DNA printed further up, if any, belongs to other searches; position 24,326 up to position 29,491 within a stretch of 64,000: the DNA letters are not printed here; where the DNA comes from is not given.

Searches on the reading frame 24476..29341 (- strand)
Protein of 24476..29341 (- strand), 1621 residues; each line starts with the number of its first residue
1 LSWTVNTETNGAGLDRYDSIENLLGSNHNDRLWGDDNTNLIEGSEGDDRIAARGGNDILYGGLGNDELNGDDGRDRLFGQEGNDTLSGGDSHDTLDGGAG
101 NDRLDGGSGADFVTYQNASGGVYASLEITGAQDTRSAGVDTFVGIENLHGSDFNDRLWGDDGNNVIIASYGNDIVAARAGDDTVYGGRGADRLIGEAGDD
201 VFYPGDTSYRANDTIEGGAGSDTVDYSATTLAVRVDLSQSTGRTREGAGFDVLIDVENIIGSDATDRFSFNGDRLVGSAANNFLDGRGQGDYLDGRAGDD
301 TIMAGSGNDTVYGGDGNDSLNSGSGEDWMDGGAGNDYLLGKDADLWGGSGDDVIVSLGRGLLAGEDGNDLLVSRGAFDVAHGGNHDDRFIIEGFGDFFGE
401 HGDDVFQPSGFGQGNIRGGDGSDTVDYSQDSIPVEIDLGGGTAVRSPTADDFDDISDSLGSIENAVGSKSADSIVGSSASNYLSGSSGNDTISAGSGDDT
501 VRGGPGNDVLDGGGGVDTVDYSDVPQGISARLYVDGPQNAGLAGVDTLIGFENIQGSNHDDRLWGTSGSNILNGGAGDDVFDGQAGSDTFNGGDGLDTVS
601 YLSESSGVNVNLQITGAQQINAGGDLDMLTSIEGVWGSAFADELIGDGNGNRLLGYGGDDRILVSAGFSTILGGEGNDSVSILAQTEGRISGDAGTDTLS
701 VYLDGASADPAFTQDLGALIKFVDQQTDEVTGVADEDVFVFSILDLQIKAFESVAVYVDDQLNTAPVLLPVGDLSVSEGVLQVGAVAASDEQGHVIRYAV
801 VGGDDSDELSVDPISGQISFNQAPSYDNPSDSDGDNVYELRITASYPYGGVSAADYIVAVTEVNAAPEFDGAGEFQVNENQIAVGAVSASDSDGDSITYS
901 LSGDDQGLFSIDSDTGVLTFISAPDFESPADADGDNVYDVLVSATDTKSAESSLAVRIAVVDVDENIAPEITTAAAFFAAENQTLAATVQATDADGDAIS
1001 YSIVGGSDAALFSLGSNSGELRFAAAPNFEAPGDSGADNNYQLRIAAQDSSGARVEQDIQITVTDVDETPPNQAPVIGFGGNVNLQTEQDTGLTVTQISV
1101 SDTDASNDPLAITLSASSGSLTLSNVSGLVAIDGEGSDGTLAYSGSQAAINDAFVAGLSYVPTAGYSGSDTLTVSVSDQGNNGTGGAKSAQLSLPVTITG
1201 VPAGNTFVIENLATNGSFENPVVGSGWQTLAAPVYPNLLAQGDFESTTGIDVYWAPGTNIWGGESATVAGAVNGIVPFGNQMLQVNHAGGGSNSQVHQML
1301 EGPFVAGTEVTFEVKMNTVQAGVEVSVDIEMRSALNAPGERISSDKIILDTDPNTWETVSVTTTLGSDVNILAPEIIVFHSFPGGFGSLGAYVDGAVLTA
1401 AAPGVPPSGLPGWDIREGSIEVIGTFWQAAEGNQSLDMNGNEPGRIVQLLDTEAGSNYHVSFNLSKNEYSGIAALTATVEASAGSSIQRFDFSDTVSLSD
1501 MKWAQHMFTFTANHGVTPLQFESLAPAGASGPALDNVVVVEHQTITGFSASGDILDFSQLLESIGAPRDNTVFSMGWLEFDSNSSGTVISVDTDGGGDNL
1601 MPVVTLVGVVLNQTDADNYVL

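Call 15: search_protein_families(library=pfam, proteins=[window:24476-29341:-], max_evalue=0.01)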
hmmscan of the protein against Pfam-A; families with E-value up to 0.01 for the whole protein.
window:24476-29341:- (1621 aa): 4 families
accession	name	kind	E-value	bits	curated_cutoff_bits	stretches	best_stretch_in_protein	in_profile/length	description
PF00353.25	HemolysinCabind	-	4.6e-60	199.5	23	11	485-519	2-36/36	RTX calcium-binding nonapeptide repeat (4 copies)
PF00028.23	Cadherin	-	1.9e-20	73.5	28.8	2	875-960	3-92/93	Cadherin domain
PF04862.18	DUF642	-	7.3e-16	58.8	27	1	1408-1539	26-156/157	Protein of unknown function (DUF642)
PF17963.7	Big_9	-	5.9e-07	30.7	23.6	2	968-1062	3-89/89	Bacterial Ig domain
